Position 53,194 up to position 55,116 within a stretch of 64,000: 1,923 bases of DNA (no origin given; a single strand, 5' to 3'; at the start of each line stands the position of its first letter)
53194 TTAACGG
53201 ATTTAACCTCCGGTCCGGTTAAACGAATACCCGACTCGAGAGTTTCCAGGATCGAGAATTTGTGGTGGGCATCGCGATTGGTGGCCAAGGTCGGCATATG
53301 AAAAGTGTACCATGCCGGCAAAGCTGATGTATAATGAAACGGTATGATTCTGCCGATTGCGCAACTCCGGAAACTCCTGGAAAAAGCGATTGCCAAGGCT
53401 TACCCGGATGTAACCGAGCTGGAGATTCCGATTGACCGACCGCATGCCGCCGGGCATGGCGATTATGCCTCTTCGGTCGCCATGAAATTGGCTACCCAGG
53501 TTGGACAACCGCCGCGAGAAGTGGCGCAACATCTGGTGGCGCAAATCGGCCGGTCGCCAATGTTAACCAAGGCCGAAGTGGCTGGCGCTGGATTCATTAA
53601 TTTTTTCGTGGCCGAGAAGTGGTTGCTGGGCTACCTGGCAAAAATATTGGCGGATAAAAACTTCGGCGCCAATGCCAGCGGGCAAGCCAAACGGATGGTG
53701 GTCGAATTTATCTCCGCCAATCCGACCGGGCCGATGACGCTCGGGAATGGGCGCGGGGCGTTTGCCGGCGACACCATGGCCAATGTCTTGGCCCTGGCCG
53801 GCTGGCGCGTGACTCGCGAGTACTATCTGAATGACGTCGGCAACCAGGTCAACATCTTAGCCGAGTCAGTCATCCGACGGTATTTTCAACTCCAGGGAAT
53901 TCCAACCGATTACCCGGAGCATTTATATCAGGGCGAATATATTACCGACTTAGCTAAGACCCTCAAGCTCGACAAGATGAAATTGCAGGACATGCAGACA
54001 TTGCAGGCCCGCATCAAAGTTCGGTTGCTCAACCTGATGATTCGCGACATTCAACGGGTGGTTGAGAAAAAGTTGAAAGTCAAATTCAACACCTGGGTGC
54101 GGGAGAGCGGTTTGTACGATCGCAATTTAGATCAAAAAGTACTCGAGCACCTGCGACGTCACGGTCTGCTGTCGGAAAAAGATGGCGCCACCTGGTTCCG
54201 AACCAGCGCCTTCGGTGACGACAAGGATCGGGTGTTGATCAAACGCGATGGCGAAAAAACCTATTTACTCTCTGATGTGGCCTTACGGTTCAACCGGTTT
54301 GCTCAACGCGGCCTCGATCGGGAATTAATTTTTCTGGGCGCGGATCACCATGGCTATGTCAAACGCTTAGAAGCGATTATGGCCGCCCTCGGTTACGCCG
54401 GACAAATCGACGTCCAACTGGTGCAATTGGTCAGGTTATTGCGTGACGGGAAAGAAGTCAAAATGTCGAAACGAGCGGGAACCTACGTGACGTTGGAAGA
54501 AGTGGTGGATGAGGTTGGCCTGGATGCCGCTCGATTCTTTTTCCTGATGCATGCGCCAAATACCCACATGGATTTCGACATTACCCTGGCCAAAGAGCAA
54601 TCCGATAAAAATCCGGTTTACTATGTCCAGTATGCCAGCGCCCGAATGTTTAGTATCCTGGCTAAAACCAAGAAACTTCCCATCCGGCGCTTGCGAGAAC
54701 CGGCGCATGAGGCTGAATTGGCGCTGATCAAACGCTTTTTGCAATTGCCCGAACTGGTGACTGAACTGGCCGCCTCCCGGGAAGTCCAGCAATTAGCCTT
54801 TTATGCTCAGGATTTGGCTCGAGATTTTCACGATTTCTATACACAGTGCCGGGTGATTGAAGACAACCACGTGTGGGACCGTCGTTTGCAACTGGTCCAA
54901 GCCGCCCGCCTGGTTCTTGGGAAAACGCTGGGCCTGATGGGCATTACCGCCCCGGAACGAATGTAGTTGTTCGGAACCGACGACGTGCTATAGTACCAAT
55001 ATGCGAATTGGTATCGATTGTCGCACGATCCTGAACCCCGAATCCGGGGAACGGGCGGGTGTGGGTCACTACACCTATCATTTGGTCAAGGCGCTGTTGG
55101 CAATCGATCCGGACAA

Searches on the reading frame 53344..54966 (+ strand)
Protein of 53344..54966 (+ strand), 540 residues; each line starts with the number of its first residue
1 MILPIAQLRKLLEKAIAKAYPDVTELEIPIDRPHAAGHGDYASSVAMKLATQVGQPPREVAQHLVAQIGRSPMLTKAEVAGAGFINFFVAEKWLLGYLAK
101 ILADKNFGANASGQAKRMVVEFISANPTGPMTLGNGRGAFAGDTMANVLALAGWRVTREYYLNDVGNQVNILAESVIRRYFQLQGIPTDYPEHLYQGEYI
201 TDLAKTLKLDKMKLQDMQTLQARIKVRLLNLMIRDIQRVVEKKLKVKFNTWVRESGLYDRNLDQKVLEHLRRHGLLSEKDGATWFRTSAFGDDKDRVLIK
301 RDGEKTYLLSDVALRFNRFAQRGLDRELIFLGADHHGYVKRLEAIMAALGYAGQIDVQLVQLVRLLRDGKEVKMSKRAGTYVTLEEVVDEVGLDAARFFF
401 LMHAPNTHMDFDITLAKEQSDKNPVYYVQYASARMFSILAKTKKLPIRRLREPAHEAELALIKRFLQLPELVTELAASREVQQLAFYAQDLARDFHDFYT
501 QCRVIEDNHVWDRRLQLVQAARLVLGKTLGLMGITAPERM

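Call 31: search_protein_families(library=pfam, proteins=[window:53344-54966:+], max_evalue=0.001)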
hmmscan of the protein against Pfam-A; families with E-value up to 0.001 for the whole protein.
window:53344-54966:+ (540 aa): 5 families
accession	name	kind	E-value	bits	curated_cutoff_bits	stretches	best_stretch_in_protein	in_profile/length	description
PF05746.21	DALR_1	-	6.7e-28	97.6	22.3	1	428-540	1-117/117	DALR anticodon binding domain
PF00750.26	tRNA-synt_1d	-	3.4e-27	95.8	23.3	1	99-391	3-298/349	tRNA synthetases class I (R), catalytic domain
PF03485.21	Arg_tRNA_synt_N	-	3.7e-22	79.2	21.5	1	7-89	2-85/85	Arginyl tRNA synthetase N terminal domain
PF09334.17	tRNA-synt_1g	-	3.7e-06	26.4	20.1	0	371-420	325-373/391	tRNA synthetases class I (M)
PF00133.28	tRNA-synt_1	-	0.00022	20.5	22.7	1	332-405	335-406/414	tRNA synthetases class I (I, L, M and V)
